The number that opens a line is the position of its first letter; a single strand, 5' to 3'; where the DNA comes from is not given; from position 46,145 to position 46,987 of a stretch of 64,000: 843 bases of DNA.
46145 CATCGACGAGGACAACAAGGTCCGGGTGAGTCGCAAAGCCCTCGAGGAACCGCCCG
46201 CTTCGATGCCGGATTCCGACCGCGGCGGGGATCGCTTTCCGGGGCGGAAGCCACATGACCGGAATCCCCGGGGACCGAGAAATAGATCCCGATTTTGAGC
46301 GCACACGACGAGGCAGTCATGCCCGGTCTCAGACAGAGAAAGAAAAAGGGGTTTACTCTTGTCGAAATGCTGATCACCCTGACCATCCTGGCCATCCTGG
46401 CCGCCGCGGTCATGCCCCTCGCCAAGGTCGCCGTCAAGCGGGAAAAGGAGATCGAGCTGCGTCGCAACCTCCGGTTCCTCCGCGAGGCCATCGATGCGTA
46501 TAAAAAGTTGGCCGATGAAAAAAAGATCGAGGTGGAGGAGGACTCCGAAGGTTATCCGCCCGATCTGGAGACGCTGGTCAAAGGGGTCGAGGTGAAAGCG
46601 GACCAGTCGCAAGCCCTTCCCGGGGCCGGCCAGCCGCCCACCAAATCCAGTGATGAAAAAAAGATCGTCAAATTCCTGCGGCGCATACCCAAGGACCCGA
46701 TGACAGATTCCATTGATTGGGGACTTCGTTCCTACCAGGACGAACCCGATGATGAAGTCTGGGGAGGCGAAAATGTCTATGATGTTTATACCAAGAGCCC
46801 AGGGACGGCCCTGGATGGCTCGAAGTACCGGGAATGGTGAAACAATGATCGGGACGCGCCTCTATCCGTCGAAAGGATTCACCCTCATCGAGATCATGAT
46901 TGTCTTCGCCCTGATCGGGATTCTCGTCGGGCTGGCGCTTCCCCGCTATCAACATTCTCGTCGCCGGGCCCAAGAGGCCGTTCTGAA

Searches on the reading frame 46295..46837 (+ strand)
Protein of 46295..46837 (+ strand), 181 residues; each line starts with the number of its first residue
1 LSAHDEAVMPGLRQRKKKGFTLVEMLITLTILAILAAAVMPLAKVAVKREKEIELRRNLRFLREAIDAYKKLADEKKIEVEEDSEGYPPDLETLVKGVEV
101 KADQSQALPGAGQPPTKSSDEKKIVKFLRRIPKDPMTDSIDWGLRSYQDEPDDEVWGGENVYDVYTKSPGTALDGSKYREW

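Call 49: search_protein_families(library=pfam, proteins=[window:46295-46837:+], max_evalue=0.001)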
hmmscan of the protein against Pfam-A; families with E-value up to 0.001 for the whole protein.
window:46295-46837:+ (181 aa): 1 family
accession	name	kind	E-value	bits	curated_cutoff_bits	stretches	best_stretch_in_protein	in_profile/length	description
PF07963.17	N_methyl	-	1.9e-10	40.3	21.2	1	15-40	2-27/27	Prokaryotic N-terminal methylation motif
